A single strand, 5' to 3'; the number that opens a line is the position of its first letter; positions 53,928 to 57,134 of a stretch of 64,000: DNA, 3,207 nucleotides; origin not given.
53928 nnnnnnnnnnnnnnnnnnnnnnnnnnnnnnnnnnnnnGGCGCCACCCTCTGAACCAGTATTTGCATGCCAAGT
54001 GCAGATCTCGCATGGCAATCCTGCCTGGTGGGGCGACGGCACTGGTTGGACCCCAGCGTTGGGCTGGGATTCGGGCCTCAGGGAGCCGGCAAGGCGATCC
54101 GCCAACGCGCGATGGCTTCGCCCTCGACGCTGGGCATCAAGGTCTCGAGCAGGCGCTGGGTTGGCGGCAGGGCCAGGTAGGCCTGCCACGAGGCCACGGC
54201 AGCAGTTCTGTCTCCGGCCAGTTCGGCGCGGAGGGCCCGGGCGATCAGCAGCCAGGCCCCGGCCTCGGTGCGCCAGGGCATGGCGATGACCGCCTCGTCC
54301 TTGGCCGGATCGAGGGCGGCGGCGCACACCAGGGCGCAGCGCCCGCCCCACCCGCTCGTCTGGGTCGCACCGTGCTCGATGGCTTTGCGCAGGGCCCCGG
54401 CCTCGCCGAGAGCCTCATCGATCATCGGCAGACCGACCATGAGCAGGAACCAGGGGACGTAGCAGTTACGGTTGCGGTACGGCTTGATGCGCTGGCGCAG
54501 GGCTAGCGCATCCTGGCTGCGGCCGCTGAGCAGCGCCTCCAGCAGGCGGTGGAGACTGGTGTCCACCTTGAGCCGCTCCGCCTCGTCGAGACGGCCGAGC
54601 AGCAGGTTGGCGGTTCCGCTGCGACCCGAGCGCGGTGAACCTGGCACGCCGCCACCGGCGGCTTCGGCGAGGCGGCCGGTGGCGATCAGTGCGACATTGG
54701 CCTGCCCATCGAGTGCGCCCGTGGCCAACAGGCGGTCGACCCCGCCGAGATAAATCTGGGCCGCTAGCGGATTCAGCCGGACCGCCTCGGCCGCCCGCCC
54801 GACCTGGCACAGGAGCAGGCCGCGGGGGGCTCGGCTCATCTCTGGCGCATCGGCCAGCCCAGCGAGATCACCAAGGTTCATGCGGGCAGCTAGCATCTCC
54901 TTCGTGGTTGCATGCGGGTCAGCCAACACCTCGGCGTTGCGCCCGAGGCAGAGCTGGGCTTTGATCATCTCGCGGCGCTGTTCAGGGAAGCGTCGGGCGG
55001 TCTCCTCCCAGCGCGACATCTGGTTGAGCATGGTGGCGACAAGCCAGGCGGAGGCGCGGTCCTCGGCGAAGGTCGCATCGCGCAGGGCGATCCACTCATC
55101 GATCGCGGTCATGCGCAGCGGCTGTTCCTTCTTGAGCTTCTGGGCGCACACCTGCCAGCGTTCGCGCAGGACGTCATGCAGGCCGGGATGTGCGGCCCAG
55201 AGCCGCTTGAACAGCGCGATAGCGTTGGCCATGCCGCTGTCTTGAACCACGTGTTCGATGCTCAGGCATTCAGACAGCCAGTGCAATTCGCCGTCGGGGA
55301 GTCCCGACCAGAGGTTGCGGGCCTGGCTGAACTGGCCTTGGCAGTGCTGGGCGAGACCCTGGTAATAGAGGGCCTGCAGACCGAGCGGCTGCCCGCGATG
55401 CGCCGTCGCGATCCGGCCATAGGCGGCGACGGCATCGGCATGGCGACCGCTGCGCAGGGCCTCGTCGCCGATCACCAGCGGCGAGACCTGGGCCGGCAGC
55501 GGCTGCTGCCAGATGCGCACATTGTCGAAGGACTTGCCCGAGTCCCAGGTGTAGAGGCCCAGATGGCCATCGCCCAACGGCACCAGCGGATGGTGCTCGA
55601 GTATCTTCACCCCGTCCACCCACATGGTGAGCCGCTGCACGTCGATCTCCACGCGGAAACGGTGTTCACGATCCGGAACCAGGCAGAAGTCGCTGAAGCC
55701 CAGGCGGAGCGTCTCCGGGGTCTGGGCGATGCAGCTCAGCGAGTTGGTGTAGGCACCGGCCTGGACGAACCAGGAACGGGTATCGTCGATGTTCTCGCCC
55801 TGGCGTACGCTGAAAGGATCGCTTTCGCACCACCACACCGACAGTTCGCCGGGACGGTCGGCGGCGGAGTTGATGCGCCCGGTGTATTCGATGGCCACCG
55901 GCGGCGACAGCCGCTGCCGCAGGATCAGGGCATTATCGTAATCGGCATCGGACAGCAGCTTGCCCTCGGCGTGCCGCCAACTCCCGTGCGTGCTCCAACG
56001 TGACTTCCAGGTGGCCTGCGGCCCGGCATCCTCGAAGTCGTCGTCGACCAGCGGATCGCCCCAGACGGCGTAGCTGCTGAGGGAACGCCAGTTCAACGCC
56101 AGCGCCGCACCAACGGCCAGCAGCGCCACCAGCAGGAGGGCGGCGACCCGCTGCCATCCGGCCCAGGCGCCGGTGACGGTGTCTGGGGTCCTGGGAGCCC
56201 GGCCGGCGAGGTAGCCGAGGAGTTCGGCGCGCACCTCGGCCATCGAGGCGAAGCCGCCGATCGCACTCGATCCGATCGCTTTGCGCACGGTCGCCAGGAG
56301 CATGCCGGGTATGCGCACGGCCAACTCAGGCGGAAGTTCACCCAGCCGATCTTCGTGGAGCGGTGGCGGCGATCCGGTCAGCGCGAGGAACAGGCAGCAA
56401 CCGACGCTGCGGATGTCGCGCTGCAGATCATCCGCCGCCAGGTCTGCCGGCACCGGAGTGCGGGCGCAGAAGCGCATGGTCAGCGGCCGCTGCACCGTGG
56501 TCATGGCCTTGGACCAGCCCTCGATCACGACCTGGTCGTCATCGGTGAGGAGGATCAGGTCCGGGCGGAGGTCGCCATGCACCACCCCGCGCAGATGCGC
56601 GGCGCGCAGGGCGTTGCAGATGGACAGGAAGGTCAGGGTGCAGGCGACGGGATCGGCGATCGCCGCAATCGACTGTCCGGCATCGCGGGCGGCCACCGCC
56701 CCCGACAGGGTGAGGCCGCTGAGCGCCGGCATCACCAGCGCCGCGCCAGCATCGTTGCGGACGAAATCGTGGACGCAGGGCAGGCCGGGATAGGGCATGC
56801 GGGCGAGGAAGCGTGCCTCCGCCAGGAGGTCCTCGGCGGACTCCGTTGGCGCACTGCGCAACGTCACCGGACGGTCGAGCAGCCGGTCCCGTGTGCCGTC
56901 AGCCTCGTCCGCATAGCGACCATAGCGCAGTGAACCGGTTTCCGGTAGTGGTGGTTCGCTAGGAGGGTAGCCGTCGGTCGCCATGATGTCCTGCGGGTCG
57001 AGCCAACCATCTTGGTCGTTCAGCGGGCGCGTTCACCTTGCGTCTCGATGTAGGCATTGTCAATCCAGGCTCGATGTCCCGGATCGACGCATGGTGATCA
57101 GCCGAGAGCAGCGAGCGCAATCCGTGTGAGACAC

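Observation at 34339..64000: Candidate undescribed surface system: pseudokinase, ECF sigma/anti-sigma, two giant adhesin-like proteins, lipid-anchored partners, and a divergent oversized pseudopilin operon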

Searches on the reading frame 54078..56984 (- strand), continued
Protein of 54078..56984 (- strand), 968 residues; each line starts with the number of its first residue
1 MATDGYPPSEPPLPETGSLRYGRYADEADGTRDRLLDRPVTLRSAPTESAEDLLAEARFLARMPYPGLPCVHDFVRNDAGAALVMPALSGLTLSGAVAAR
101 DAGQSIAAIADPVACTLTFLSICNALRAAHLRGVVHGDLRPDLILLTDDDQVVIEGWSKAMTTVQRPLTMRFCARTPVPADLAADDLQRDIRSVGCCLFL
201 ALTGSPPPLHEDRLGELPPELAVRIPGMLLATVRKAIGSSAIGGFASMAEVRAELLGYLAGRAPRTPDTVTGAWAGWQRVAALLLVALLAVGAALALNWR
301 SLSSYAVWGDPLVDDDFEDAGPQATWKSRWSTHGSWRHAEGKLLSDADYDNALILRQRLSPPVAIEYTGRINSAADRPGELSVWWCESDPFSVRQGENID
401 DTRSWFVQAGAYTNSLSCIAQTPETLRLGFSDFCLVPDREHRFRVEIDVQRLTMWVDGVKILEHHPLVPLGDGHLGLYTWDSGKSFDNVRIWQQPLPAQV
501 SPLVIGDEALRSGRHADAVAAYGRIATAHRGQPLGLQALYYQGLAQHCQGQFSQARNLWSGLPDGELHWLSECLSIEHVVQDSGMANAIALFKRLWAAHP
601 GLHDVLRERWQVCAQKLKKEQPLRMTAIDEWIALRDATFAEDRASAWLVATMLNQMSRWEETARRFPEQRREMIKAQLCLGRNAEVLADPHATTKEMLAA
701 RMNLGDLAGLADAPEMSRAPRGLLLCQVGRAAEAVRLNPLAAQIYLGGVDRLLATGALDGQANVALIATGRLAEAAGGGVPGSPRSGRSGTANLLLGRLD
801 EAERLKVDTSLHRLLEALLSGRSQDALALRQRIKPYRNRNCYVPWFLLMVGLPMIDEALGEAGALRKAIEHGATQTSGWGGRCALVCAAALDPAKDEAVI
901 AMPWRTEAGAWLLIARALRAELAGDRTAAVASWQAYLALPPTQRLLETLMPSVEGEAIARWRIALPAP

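Call 58: fold_search(model_id=the predicted structure, library=pdb)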
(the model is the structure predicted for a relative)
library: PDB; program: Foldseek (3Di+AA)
matches with E <= 10: 1994; with E <= 0.001: 1451
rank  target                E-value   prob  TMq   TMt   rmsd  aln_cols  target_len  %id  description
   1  3ork                  4.2e-09  1.00  0.19  0.59   7.8       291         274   23  Mycobacterium tuberculosis PknB kinase domain L33D mutant (crystal form 2) (released 2010-12-15)
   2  4x3f_A                1.1e-08  1.00  0.19  0.58   8.9       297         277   21  Crystal structure of the intracellular domain of the M. tuberculosis Ser/Thr kinase PknA (released 2015-01-21)
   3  3f69_A                1.2e-08  1.00  0.19  0.60   8.2       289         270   22  Crystal structure of the Mycobacterium tuberculosis PknB mutant kinase domain in complex with KT5720 (released 2008-12-02)
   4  3f61                  1.5e-08  1.00  0.19  0.58   7.5       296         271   22  Crystal Structure of M. tuberculosis PknB Leu33Asp/Val222Asp double mutant in complex with ADP (released 2008-12-02)
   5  3ori_A                1.9e-08  1.00  0.19  0.63   7.2       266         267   23  Mycobacterium tuberculosis PknB kinase domain L33D mutant (crystal form 1) (released 2010-12-15)
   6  1mru_A                2.2e-08  1.00  0.19  0.62   7.6       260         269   24  Intracellular Ser/Thr protein kinase domain of Mycobacterium tuberculosis PknB. (released 2003-02-11)
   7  3orp                  2.2e-08  1.00  0.18  0.58   9.3       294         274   23  Mycobacterium tuberculosis PknB kinase domain L33D mutant (crystal form 5) (released 2010-12-15)
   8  6b2p                  3.2e-08  1.00  0.19  0.65   7.0       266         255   24  Dual Inhibition of the Essential Protein Kinases A and B in Mycobacterium tuberculosis (released 2018-02-14)
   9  3oro                  3.5e-08  1.00  0.19  0.62   7.5       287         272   21  Mycobacterium tuberculosis PknB kinase domain L33D mutant (crystal form 4) (released 2010-12-15)
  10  3ort                  5.8e-08  1.00  0.19  0.61   7.7       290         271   22  Mycobacterium tuberculosis PknB kinase domain L33D mutant (crystal form 6) (released 2010-12-15)
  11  4ow8                  1.5e-07  1.00  0.20  0.62   7.2       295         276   22  Crystal structure of kinase domain of PknA from Mtb (released 2015-02-04)
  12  6i2p_A                1.6e-07  1.00  0.19  0.61   7.0       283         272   22  Crystal structure of the Mycobacterium tuberculosis PknB kinase domain (L33E mutant) in complex with its substrate Gar (released 2019-05-22)
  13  9ymt                  2.0e-07  1.00  0.20  0.64   7.6       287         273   20  Staphylococcus aureus serine/threonine kinase Stk1 with inhibitor GW779439X (released 2026-03-11)
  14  1oq1_A                2.4e-07  1.00  0.17  0.65   3.5       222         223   11  Crystal Structure of Protein of Unknown Function with Galectin-like Fold from Bacillus subtilis (released 2003-09-23)
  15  6b2q_A                2.5e-07  1.00  0.20  0.66   7.7       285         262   22  Dual Inhibition of the Essential Protein Kinases A and B in Mycobacterium tuberculosis (released 2018-02-14)
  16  1oq1_C                2.8e-07  1.00  0.17  0.67   3.4       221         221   10  Crystal Structure of Protein of Unknown Function with Galectin-like Fold from Bacillus subtilis (released 2003-09-23)
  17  1oq1_B                4.3e-07  1.00  0.17  0.66   3.5       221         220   10  Crystal Structure of Protein of Unknown Function with Galectin-like Fold from Bacillus subtilis (released 2003-09-23)
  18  4b1m_C                9.4e-07  1.00  0.15  0.78   3.1       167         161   17  CARBOHYDRATE BINDING MODULE CBM66 FROM BACILLUS SUBTILIS (released 2012-12-12)
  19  4b1m_B                1.3e-06  1.00  0.15  0.78   3.7       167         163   16  CARBOHYDRATE BINDING MODULE CBM66 FROM BACILLUS SUBTILIS (released 2012-12-12)
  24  4b1m_A                1.9e-06  1.00  0.15  0.76   3.2       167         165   17  CARBOHYDRATE BINDING MODULE CBM66 FROM BACILLUS SUBTILIS (released 2012-12-12)
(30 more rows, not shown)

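Call 65: search_protein_families(library=pfam, alignment_id=A4, max_evalue=0.00001)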
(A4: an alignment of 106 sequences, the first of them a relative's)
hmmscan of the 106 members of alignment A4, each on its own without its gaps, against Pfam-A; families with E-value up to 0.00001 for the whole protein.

A. member 1, L001:3078-5360:- (760 aa): 0 families

B. families by the number of members that match (of 106 scanned): 100 families (the first 25 are shown)
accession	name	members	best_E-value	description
PF13377.12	Peripla_BP_3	5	1.2e-38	Periplasmic binding protein-like domain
PF12833.13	HTH_18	4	7.9e-23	Helix-turn-helix domain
PF00392.27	GntR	4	1.4e-12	Bacterial regulatory proteins, gntR family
PF00165.29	HTH_AraC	3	7.1e-19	Bacterial regulatory helix-turn-helix proteins, AraC family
PF03629.24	SASA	3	9.4e-16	Carbohydrate esterase, sialic acid-specific acetylesterase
PF00532.27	Peripla_BP_1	3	4e-13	Periplasmic binding proteins and sugar binding domain of LacI family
PF10127.15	RlaP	2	3.1e-48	RNA repair pathway DNA polymerase beta family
PF03795.20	YCII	2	2.3e-38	YCII-related domain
PF00150.24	Cellulase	2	7e-27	Cellulase (glycosyl hydrolase family 5)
PF13472.12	Lipase_GDSL_2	2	8.8e-23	GDSL-like Lipase/Acylhydrolase family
PF07584.16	BatA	2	3.1e-19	Aerotolerance regulator N-terminal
PF00528.27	BPD_transp_1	2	2.9e-17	Binding-protein-dependent transport system inner membrane component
PF13519.12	VWA_2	2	3.5e-14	von Willebrand factor type A domain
PF07728.20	AAA_5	2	2e-12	AAA domain (dynein-related subfamily)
PF06452.16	CBM9_1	2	2.3e-10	Carbohydrate family 9 binding domain-like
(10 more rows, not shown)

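Call 118: search_protein_representatives(alignment_id=A1)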
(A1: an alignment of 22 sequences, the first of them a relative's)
Query: 22 sequences, 972 profile positions. Proteins with E-value up to 0.001 (for the whole library): 555338; up to 1e-10: 212278; up to 1e-30: 889. The best 150 are listed.
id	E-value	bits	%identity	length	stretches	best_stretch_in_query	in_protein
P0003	0.0e+00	1574.9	-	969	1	1-971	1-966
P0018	0.0e+00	1450.7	-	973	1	1-971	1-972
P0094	0.0e+00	1157.1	-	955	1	4-971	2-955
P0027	0.0e+00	1118.8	-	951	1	24-971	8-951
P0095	0.0e+00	1058.0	-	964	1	1-966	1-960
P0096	0.0e+00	1043.9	-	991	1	5-971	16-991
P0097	0.0e+00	1030.3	-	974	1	5-969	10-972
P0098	0.0e+00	1030.1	-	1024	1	10-970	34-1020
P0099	1.1e-292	989.9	-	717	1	284-971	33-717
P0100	4.6e-289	977.9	-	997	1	3-971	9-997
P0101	5.0e-284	961.3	-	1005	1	8-970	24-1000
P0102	5.0e-283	957.9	-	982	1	1-971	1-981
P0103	1.1e-271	920.5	-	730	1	283-971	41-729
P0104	1.5e-266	903.4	-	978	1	3-969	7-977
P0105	1.2e-255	867.3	-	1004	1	7-971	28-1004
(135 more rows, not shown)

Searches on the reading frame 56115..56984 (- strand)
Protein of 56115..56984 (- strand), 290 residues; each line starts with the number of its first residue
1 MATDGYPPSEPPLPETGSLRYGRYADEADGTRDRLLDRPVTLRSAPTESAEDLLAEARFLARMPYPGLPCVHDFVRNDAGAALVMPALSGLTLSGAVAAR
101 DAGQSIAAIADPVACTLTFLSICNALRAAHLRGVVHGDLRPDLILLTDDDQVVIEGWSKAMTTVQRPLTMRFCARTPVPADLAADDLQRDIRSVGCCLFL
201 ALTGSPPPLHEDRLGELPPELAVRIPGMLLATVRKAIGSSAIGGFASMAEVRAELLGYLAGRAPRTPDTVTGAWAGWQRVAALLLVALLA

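Call 73: search_solved_structures(query=window:56115-56984:-, max_evalue=0.01, show_alignments=2)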
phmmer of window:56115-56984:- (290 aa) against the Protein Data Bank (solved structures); distinct sequences matched with E-value up to 0.01: 158 (the best 60 are shown).
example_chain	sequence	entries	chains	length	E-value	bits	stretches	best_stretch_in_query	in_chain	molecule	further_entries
2h34_A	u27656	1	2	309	3.7e-10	43.1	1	29-235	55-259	Serine/threonine-protein kinase pknE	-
3f69_A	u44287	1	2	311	7.2e-10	42.1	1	56-273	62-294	Serine/threonine-protein kinase pknB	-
1mru_A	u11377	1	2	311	1.4e-09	41.2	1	55-273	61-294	Probable serine/threonine-protein kinase pknB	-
3ori_A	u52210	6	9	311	2.3e-09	40.4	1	56-273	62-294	Serine/threonine protein kinase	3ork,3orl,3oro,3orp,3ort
3f61_A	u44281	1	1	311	2.5e-09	40.3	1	56-273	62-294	Serine/threonine-protein kinase pknB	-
3orm_A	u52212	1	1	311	7.6e-09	38.7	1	89-273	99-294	Serine/threonine protein kinase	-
5u94_A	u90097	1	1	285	1.6e-07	34.4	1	55-256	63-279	Serine/threonine-protein kinase PknB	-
6b2p_A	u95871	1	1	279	1.7e-07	34.3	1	55-256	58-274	Serine/threonine-protein kinase PknB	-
1o6y_A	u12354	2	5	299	2.2e-07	34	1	55-256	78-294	SERINE/THREONINE-PROTEIN KINASE PKNB | Probable serine/threonine-protein kinase pknB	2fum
4ow8_A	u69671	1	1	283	2.7e-07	33.7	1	45-207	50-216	Serine/threonine-protein kinase PknA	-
9tmq_A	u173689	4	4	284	2.7e-07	33.7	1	45-207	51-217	Serine/threonine-protein kinase PknA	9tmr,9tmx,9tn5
6i2p_A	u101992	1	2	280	3.1e-07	33.5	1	56-256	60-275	Serine/threonine-protein kinase PknB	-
6b2q_A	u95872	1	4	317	3.4e-07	33.3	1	45-208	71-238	Serine/threonine-protein kinase PknA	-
4x3f_A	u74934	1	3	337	3.9e-07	33.1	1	45-208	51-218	Serine/threonine-protein kinase PknA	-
9ruj_A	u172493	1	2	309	2.9e-06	30.3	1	54-207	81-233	Serine/threonine-protein kinase StkP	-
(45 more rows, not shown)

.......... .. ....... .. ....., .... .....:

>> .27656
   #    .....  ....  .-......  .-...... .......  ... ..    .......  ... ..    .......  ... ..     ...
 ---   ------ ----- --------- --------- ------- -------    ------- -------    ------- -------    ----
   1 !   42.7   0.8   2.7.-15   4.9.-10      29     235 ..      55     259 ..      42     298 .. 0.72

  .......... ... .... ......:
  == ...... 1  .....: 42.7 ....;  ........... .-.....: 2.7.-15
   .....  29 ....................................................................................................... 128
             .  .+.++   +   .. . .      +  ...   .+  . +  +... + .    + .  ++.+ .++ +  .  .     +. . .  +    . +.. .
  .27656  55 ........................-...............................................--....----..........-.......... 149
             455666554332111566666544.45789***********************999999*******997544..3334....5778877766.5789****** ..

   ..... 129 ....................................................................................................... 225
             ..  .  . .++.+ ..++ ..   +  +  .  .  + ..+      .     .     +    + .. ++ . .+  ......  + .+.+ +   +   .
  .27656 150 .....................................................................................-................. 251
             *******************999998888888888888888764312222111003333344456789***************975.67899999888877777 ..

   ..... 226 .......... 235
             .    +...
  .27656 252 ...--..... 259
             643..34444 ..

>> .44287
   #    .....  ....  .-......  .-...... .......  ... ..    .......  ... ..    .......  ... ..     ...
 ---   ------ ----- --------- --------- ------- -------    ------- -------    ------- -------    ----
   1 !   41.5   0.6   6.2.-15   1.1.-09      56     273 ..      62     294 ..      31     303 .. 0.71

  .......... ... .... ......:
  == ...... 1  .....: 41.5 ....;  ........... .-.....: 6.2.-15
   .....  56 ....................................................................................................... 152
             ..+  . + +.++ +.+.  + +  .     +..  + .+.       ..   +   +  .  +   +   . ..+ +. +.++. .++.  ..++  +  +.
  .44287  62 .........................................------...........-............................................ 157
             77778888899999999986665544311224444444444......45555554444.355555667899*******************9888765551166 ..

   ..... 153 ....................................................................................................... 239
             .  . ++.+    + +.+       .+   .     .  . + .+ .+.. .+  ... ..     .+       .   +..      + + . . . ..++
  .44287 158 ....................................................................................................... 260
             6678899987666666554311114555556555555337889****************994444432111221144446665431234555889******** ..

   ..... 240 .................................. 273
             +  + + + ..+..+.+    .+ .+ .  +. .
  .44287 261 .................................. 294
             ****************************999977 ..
